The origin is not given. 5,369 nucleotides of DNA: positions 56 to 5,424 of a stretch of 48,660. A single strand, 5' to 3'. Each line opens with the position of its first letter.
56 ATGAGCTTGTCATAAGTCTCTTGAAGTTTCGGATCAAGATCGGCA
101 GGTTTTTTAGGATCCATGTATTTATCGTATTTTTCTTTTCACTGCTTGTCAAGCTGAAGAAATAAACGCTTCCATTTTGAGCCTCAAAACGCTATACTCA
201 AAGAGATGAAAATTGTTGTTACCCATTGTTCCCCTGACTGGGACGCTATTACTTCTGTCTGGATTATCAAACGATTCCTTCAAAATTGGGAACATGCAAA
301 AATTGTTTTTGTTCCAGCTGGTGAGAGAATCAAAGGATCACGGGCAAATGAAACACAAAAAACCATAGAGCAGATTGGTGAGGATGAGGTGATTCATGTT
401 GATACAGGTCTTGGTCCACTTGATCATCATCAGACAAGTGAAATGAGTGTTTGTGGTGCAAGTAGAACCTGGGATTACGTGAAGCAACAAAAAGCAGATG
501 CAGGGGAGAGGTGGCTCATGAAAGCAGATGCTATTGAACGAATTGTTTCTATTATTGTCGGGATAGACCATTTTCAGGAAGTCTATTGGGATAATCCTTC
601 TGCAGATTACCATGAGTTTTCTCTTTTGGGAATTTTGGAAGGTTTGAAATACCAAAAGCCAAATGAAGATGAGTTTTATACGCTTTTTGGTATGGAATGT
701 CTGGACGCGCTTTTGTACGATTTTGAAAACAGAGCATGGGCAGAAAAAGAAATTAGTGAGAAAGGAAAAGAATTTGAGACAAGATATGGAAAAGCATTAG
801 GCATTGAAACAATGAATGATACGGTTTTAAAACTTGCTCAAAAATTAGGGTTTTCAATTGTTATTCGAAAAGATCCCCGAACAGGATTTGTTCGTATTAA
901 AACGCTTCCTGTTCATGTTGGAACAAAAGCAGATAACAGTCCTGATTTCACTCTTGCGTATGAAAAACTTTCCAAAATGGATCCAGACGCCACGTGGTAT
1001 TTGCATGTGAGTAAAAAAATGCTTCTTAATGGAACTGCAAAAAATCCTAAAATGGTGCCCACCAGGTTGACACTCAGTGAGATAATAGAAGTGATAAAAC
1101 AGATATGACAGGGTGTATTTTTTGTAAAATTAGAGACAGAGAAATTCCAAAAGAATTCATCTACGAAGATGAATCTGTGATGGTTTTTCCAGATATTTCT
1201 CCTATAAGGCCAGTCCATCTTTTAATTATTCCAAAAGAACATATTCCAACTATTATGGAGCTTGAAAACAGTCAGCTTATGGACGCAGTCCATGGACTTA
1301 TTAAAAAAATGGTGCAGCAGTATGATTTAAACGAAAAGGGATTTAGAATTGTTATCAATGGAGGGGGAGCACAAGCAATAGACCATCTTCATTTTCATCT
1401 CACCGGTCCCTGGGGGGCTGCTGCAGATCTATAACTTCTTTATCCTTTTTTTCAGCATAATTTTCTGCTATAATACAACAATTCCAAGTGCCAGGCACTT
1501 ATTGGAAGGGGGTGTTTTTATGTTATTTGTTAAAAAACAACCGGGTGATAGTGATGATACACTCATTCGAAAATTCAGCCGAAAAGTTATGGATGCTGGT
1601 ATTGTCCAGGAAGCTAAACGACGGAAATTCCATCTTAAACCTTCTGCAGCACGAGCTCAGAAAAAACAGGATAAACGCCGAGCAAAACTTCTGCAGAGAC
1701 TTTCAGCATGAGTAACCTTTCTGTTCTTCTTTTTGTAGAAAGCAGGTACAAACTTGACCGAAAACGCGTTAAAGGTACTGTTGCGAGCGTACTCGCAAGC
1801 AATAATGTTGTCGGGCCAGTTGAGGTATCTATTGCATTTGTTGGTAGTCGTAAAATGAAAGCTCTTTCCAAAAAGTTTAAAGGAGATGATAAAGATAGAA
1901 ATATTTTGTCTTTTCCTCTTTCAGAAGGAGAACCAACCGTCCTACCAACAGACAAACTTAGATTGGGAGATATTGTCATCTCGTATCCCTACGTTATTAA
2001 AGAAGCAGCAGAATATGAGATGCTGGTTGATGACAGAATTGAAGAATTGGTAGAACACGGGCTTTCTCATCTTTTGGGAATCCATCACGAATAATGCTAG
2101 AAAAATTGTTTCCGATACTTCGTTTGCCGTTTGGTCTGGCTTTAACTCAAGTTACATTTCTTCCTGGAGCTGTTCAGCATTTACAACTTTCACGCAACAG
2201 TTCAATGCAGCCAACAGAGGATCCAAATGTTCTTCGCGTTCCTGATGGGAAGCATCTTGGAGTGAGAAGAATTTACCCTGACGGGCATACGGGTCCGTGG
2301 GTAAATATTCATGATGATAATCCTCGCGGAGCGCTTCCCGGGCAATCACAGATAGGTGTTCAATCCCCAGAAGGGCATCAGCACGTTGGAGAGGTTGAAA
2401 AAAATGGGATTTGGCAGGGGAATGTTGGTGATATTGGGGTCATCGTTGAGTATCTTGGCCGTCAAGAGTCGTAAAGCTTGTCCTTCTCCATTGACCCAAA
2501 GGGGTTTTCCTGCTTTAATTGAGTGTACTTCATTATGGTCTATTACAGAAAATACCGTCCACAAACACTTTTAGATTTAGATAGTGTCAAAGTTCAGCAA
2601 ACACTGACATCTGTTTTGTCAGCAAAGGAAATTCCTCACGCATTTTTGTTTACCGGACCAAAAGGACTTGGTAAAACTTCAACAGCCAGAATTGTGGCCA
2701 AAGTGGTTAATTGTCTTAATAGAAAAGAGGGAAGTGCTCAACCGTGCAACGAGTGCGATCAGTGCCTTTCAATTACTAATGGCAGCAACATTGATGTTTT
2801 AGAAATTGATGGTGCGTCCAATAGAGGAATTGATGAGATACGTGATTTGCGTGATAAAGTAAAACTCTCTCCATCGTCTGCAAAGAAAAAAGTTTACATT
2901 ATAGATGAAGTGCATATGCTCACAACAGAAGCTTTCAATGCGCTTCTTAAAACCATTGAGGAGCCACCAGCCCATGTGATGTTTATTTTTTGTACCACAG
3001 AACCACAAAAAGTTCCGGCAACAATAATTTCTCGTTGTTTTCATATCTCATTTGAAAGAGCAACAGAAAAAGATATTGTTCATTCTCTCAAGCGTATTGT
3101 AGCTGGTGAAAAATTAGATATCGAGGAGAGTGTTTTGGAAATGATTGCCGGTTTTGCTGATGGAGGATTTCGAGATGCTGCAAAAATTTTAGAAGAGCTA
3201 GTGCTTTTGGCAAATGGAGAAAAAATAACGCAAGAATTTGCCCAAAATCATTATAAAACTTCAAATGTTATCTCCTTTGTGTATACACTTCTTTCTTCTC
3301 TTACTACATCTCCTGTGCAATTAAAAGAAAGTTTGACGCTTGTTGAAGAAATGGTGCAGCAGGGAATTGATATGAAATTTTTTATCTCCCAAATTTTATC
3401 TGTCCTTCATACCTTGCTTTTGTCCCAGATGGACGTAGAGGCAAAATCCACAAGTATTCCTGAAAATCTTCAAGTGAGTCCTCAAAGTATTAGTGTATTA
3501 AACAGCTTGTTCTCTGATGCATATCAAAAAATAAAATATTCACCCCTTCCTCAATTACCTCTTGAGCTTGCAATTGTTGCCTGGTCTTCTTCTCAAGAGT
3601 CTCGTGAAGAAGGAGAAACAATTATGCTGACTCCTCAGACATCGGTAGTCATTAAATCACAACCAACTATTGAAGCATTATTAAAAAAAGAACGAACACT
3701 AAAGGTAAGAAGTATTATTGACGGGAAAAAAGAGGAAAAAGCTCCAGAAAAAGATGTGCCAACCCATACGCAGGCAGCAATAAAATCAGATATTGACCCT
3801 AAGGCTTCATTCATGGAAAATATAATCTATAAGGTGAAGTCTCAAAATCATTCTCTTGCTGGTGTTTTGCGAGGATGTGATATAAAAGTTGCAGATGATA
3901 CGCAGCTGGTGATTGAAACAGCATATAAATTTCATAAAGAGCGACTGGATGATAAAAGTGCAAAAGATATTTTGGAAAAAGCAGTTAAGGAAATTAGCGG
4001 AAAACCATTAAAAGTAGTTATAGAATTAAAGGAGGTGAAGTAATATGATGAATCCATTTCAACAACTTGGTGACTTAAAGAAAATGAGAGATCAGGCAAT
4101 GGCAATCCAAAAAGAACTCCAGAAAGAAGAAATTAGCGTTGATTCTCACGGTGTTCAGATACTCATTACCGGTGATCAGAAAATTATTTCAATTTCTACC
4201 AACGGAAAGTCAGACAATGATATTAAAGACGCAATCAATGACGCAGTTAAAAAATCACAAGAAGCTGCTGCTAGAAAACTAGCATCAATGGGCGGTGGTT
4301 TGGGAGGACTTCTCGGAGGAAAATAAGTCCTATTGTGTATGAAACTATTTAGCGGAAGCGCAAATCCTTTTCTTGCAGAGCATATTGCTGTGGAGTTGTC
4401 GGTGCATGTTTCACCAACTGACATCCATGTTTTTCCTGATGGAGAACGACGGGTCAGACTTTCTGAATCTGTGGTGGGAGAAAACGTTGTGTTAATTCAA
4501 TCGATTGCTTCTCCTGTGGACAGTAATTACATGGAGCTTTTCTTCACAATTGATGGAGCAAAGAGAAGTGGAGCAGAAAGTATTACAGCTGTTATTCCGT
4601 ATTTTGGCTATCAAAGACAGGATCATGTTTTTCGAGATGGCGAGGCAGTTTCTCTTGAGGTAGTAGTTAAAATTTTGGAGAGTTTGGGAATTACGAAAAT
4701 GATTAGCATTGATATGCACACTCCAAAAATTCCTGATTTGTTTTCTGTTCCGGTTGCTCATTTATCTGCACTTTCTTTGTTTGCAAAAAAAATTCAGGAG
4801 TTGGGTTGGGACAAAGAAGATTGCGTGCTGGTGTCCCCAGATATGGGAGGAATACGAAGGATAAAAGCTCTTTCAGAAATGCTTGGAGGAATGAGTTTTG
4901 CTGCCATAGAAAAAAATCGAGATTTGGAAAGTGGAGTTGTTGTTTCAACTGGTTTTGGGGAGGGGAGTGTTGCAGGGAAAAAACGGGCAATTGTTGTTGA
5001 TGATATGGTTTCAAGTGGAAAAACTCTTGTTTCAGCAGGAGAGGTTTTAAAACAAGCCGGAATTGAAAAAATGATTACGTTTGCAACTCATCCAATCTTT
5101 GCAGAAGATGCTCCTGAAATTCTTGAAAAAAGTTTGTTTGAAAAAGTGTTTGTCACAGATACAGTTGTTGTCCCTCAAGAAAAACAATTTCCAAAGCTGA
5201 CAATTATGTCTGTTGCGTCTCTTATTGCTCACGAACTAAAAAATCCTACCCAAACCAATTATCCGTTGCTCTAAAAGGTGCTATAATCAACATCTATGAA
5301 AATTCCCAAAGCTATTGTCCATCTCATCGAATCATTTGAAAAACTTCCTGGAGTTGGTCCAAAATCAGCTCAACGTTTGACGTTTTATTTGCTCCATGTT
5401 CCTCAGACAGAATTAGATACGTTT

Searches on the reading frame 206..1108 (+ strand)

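Call 26: search_protein_families(library=pfam, proteins=[window:206-1108:+], max_evalue=0.001)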
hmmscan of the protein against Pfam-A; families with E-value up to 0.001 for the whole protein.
window:206-1108:+ (300 aa): 1 family
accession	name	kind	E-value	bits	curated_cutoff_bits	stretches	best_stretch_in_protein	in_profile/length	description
PF01368.27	DHH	-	0.00013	22.7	28.1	1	3-69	3-50/125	DHH family, N-terminal domain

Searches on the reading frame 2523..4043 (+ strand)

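Call 26: search_protein_families(library=pfam, proteins=[window:2523-4043:+], max_evalue=0.001)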
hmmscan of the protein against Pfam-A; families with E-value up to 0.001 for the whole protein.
window:2523-4043:+ (506 aa): 12 families
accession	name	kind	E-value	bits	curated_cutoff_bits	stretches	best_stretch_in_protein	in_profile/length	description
PF13177.12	DNA_pol3_delta2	-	1.1e-43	149.5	27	1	24-179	5-159/161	DNA polymerase III, delta subunit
PF00004.35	AAA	-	1.4e-12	48.6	21.2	1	42-174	2-125/131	ATPase family associated with various cellular activities (AAA)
PF11490.13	DNA_pol3_a_NII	-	2.4e-06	27.9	26.3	1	432-503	4-75/117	DNA polymerase III polC-type N-terminus II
PF07728.20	AAA_5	-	2e-05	25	22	1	41-152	2-97/139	AAA domain (dynein-related subfamily)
PF12169.13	DNA_pol3_gamma3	-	2.9e-05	24.3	24.4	1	267-356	30-129/143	DNA polymerase III subunits gamma and tau domain III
PF22608.2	DNAX_ATPase_lid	-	2.9e-05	24.2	27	1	185-223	2-40/49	DNA polymerase III clamp loader subunit, ATPase lid domain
PF05496.18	RuvB_N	-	3.2e-05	24.2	27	0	33-96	28-91/159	Holliday junction DNA helicase RuvB P-loop domain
PF13604.12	AAA_30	-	4.6e-05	23.7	27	1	41-155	21-122/191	AAA domain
PF13245.12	AAA_19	-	0.00011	22.8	25.1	1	41-155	14-123/134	AAA domain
PF13401.12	AAA_22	-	0.00014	22.6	27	0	42-157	9-121/130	AAA domain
PF03215.21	Rad17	-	0.00043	20.7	23.8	0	7-63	9-70/186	Rad17 P-loop domain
PF12775.13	AAA_7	-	0.0008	19.4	25.8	0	20-58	18-53/181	P-loop containing dynein motor region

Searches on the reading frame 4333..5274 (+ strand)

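Call 26: search_protein_families(library=pfam, proteins=[window:4333-5274:+], max_evalue=0.001)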
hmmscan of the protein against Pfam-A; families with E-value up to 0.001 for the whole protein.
window:4333-5274:+ (313 aa): 3 families
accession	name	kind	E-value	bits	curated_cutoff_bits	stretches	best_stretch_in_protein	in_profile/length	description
PF13793.12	Pribosyltran_N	-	3e-35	121.1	25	1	3-119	1-117/117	N-terminal domain of ribose phosphate pyrophosphokinase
PF14572.12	Pribosyl_synth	-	6.3e-15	56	27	1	211-302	79-170/184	Phosphoribosyl synthetase-associated domain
PF00156.33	Pribosyltran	-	2.8e-12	46.7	26.3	1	149-253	18-124/158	Phosphoribosyl transferase domain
